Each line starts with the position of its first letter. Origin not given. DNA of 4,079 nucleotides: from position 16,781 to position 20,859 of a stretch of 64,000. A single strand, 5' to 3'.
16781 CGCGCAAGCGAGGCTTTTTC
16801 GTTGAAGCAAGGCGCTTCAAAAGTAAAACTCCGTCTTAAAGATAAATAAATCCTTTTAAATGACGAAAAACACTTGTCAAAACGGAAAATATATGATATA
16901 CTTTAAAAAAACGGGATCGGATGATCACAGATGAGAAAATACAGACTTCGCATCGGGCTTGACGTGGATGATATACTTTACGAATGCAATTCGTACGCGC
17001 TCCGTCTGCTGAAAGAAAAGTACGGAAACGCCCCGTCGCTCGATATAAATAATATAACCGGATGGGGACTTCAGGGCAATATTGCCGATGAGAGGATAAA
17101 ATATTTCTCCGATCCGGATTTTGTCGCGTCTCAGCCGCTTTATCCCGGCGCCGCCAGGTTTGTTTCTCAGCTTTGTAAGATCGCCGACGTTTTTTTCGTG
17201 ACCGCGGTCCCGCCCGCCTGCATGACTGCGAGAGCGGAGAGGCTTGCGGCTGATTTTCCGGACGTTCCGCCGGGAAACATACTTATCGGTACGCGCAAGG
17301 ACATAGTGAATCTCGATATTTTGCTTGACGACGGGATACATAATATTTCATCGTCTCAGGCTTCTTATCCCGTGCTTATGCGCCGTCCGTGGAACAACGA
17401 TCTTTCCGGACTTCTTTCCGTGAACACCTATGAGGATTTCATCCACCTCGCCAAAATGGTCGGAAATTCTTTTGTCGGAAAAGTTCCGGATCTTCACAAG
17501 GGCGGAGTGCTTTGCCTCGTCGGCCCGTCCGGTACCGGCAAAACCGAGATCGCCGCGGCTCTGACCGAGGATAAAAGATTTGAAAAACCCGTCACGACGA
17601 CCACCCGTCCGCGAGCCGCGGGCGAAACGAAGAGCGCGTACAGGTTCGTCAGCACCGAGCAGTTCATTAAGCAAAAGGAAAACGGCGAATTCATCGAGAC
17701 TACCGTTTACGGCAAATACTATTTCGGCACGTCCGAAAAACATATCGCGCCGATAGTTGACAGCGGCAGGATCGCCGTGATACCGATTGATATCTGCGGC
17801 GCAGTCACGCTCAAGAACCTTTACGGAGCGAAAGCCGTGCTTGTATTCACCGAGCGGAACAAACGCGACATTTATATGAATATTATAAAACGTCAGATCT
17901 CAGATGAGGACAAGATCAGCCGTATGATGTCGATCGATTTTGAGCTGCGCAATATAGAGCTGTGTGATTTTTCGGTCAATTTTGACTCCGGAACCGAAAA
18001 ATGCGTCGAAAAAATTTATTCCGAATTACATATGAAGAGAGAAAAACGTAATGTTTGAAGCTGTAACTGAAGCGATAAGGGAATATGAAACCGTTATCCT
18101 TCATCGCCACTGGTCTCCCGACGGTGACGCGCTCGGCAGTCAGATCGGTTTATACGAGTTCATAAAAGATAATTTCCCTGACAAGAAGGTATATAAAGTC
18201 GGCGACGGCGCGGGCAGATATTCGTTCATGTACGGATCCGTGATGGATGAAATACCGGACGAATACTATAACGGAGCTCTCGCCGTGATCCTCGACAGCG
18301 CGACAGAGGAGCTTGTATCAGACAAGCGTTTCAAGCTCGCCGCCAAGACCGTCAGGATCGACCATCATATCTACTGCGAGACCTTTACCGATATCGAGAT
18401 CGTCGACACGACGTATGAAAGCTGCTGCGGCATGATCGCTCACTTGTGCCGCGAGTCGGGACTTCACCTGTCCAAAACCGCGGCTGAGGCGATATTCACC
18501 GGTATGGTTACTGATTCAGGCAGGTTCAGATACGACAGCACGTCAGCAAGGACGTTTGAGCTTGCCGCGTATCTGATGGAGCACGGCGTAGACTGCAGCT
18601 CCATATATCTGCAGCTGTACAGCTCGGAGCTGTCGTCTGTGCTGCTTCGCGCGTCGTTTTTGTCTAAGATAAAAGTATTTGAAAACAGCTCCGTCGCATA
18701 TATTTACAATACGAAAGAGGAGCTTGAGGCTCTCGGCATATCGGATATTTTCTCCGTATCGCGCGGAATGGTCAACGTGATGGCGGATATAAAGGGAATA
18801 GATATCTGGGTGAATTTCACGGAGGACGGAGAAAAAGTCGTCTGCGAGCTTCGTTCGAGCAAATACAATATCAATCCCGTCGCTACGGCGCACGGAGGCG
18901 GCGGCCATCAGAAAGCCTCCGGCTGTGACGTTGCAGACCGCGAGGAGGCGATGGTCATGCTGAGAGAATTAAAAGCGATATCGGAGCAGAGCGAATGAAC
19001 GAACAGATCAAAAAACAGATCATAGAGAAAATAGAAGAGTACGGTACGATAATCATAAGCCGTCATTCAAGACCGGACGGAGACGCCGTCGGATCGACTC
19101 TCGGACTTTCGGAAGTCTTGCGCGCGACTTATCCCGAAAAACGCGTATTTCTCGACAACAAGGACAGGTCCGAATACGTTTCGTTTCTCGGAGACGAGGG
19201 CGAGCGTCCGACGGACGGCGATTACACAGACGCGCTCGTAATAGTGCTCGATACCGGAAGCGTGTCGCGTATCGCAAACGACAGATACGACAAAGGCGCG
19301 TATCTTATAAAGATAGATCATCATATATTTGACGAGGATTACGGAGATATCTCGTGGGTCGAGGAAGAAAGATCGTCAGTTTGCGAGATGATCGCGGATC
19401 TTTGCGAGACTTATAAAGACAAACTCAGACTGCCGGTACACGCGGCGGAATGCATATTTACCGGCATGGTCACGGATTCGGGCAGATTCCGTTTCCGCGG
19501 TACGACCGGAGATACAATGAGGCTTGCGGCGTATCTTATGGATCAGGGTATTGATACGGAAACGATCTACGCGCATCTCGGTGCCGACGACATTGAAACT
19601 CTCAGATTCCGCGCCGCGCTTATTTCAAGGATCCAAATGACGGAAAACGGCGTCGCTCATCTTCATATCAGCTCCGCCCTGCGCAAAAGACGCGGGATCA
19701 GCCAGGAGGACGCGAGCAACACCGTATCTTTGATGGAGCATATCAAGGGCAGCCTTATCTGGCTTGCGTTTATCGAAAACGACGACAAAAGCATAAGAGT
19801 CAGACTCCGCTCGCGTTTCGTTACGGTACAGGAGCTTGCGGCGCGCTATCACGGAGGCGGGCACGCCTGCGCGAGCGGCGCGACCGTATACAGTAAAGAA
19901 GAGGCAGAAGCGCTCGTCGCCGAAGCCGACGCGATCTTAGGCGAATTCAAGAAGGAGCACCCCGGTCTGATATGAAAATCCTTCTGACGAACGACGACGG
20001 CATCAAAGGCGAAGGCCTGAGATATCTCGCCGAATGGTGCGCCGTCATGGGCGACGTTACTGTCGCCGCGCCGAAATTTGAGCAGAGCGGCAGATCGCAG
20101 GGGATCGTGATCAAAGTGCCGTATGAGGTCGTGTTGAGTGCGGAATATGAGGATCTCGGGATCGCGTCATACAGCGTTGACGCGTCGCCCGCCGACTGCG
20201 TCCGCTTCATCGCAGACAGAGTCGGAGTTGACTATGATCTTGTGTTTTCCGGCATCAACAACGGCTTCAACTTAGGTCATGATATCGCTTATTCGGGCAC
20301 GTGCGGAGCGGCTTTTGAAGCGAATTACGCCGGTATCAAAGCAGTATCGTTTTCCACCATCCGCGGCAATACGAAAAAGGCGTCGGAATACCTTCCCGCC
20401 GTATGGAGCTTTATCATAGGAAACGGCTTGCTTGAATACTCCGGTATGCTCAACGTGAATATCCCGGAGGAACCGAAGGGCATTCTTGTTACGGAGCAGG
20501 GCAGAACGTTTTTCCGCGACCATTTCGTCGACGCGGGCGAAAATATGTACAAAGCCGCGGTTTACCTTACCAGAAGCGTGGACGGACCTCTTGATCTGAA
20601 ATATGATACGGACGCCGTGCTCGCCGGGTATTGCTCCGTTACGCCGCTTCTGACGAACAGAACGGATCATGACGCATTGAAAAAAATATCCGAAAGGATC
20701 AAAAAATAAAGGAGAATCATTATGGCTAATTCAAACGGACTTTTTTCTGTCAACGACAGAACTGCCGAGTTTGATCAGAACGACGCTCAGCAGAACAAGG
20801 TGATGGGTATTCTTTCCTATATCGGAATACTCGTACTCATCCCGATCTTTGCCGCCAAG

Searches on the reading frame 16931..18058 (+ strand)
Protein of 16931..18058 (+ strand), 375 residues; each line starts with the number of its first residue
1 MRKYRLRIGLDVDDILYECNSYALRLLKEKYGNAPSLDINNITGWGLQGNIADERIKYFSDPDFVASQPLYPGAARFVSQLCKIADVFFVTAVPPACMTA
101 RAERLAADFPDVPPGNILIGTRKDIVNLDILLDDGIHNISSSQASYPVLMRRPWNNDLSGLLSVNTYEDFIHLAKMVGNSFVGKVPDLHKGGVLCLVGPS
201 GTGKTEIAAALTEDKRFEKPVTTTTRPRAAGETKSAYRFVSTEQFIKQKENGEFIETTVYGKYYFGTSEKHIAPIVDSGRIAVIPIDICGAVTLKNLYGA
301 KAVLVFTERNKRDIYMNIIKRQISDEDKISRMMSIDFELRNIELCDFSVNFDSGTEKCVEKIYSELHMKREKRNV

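Call 15: search_protein_families(library=pfam, proteins=[window:16931-18058:+], max_evalue=0.001)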
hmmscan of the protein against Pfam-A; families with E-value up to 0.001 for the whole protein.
window:16931-18058:+ (375 aa): 2 families
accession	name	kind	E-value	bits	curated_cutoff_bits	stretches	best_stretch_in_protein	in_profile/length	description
PF00625.27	Guanylate_kin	-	4.9e-20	72.4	25.2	1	194-352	5-166/182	Guanylate kinase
PF06941.18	NT5C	-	6.3e-14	52.7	24.8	1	8-171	4-171/180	5' nucleotidase, deoxy (Pyrimidine), cytosolic type C protein (NT5C)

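Call 49: search_protein_families(library=ncbifam, proteins=[window:16931-18058:+], max_evalue=0.00001)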
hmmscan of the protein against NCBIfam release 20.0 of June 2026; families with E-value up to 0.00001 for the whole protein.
window:16931-18058:+ (375 aa): 3 families
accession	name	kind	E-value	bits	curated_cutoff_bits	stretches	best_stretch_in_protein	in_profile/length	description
TIGR03263.1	guanyl_kin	equivalog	6.5e-24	84.5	160.45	1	193-362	3-174/180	guanylate kinase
NF011325.0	PRK14738.1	equivalog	1.4e-20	73.4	263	1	193-366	15-192/206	guanylate kinase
NF011324.0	PRK14737.1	equivalog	9.5e-14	51.5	318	1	200-347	14-164/187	guanylate kinase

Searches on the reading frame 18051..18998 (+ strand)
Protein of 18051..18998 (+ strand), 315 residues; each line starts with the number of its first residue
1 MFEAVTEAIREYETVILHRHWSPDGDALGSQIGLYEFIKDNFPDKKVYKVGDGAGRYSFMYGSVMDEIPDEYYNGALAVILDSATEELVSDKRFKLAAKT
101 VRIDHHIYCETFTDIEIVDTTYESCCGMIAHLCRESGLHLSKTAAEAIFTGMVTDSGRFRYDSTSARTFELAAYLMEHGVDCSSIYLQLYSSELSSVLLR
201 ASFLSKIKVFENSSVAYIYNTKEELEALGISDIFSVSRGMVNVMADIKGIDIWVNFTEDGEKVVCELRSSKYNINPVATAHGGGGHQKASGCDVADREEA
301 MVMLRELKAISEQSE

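Call 15: search_protein_families(library=pfam, proteins=[window:18051-18998:+], max_evalue=0.001)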
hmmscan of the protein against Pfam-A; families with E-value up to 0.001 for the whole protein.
window:18051-18998:+ (315 aa): 2 families
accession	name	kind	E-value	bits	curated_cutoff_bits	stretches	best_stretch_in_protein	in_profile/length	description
PF01368.27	DHH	-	1.1e-13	52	28.1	1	15-152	2-125/125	DHH family, N-terminal domain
PF02272.25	DHHA1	-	1.1e-08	35.9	25.9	1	236-309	17-98/102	DHHA1 domain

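Call 49: search_protein_families(library=ncbifam, proteins=[window:18051-18998:+], max_evalue=0.00001)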
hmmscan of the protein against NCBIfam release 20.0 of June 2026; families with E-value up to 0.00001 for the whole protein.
window:18051-18998:+ (315 aa): 4 families
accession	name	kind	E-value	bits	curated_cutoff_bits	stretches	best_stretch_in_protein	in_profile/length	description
NF053633.1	OlncasPapPhNrnA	equivalog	3.2e-71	239.9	350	1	3-307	7-311/317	bifunctional oligoribonuclease/PAP phosphatase NrnA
NF011110.0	PRK14538.1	equivalog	1.5e-10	39.8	707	1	76-303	447-671/838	putative bifunctional signaling protein/50S ribosomal protein L9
NF011446.0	PRK14869.2-2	equivalog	1.5e-07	30.2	601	1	101-225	343-472/576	putative manganese-dependent inorganic diphosphatase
NF041569.1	A-tRNAntase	equivalog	3.8e-07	28.8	1440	1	122-305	116-296/880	A-adding tRNA nucleotidyltransferase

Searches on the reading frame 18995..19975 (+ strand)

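Call 15: search_protein_families(library=pfam, proteins=[window:18995-19975:+], max_evalue=0.001)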
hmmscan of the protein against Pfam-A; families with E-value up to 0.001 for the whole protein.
window:18995-19975:+ (326 aa): 2 families
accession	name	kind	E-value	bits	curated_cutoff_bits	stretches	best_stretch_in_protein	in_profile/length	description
PF01368.27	DHH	-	4.7e-18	66.1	28.1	1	18-158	1-125/125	DHH family, N-terminal domain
PF02272.25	DHHA1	-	3.4e-13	50.4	25.9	1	232-316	10-101/102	DHHA1 domain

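Call 49: search_protein_families(library=ncbifam, proteins=[window:18995-19975:+], max_evalue=0.00001)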
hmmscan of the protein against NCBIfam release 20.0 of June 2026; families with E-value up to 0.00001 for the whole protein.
window:18995-19975:+ (326 aa): 2 families
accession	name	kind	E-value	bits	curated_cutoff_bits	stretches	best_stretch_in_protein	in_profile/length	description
NF053633.1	OlncasPapPhNrnA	equivalog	2.6e-66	223.7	350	1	5-311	5-311/317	bifunctional oligoribonuclease/PAP phosphatase NrnA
NF011110.0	PRK14538.1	equivalog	1.2e-12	46.9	707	1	79-308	446-671/838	putative bifunctional signaling protein/50S ribosomal protein L9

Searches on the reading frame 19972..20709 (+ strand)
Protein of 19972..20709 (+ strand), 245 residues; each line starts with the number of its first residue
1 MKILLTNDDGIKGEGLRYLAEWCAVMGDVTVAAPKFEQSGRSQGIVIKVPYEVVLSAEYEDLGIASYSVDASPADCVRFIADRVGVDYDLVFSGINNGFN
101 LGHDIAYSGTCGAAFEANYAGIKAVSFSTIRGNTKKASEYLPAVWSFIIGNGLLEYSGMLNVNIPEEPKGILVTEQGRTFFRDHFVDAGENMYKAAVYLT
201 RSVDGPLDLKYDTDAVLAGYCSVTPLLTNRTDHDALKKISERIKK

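Call 15: search_protein_families(library=pfam, proteins=[window:19972-20709:+], max_evalue=0.001)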
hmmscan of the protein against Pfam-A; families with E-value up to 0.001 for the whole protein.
window:19972-20709:+ (245 aa): 1 family
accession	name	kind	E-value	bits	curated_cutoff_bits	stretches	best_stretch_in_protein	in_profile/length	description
PF01975.23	SurE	-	2.7e-40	138.6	22.1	1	3-180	1-186/189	Survival protein SurE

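Call 49: search_protein_families(library=ncbifam, proteins=[window:19972-20709:+], max_evalue=0.00001)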
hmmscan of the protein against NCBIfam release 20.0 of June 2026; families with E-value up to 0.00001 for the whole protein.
window:19972-20709:+ (245 aa): 13 families
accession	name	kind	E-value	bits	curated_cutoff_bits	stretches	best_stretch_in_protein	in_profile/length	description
NF001490.0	PRK00346.1-4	equivalog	1.1e-43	149.2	233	1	1-243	1-251/254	5'/3'-nucleotidase SurE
NF001492.0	PRK00346.2-2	equivalog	6.1e-43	146.9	271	1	1-241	4-254/261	5'/3'-nucleotidase SurE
NF010543.0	PRK13933.1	equivalog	6.8e-40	137.2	280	1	1-241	1-249/253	stationary phase survival protein SurE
NF001489.0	PRK00346.1-3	equivalog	1.9e-39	135.6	295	1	1-243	1-245/250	5'/3'-nucleotidase SurE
NF001493.0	PRK00346.2-3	equivalog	5.8e-38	131.1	230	1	1-191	5-209/269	5'/3'-nucleotidase SurE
NF010545.0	PRK13935.1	equivalog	1.1e-36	126.4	365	1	1-243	1-249/254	stationary phase survival protein SurE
NF001494.0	PRK00346.2-4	equivalog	3.2e-35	121.9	313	1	2-244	3-258/259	5'/3'-nucleotidase SurE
TIGR00087.1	surE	equivalog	5.9e-35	120.9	135.1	1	1-228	1-249/252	5'/3'-nucleotidase SurE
NF001491.0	PRK00346.2-1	equivalog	1.5e-33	116.2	290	1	1-243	3-262/266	5'/3'-nucleotidase SurE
NF010542.0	PRK13932.1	equivalog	1.7e-31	109.4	436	1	2-240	11-255/261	stationary phase survival protein SurE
NF010541.0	PRK13931.1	equivalog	1.5e-26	93.4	422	1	1-242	1-259/261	5'/3'-nucleotidase SurE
NF001488.0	PRK00346.1-1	equivalog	2e-26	92.8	396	1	1-243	1-244/253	5'/3'-nucleotidase SurE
NF010544.0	PRK13934.1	equivalog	2e-23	82.9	325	1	1-166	1-174/266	stationary phase survival protein SurE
